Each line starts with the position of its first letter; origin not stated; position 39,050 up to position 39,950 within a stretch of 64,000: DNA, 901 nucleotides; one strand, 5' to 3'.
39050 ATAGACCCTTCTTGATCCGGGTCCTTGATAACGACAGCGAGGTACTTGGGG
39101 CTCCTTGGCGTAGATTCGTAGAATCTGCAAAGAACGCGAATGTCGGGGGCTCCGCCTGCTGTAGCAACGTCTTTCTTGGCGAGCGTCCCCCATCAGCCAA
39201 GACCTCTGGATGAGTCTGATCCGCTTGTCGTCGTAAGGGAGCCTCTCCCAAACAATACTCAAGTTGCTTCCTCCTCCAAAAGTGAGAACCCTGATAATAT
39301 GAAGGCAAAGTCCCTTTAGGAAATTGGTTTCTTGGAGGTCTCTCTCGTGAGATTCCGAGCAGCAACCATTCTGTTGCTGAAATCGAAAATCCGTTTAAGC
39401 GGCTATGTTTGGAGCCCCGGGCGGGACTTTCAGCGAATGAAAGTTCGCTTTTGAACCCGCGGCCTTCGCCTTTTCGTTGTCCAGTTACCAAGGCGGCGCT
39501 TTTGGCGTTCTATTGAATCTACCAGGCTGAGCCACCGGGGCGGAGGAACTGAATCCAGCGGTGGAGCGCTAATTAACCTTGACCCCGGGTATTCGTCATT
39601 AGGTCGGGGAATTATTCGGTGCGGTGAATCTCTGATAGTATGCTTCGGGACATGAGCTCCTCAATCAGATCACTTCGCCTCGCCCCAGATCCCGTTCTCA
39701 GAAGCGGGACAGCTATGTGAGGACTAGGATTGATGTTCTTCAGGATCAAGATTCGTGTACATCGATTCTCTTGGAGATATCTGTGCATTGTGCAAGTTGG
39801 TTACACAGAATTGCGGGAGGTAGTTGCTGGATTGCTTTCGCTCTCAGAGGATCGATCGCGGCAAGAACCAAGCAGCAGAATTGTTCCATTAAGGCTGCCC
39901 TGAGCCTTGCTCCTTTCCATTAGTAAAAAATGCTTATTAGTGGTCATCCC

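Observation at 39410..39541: tRNA-Thr(GGU) apparently carrying three introns including a hairpin intron in the T-loop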

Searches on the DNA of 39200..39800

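Call 5: search_rna_families(source=window, start=39200, end=39800, threshold=evalue, max_evalue=10, show_alignments=3)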
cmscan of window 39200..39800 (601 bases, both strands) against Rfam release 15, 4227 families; matches with E-value up to 10: 2.
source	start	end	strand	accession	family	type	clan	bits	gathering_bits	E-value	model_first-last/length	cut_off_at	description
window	39372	39438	+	RF00467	RSV_PBS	Cis-reg;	-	15.1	47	6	1-75/75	no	Rous sarcoma virus (RSV) primer binding site (PBS)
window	39663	39748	+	RF02119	FTX_1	Gene; lncRNA;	-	13.3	50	6.4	1-71/71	no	FTX transcript, XIST regulator conserved region 1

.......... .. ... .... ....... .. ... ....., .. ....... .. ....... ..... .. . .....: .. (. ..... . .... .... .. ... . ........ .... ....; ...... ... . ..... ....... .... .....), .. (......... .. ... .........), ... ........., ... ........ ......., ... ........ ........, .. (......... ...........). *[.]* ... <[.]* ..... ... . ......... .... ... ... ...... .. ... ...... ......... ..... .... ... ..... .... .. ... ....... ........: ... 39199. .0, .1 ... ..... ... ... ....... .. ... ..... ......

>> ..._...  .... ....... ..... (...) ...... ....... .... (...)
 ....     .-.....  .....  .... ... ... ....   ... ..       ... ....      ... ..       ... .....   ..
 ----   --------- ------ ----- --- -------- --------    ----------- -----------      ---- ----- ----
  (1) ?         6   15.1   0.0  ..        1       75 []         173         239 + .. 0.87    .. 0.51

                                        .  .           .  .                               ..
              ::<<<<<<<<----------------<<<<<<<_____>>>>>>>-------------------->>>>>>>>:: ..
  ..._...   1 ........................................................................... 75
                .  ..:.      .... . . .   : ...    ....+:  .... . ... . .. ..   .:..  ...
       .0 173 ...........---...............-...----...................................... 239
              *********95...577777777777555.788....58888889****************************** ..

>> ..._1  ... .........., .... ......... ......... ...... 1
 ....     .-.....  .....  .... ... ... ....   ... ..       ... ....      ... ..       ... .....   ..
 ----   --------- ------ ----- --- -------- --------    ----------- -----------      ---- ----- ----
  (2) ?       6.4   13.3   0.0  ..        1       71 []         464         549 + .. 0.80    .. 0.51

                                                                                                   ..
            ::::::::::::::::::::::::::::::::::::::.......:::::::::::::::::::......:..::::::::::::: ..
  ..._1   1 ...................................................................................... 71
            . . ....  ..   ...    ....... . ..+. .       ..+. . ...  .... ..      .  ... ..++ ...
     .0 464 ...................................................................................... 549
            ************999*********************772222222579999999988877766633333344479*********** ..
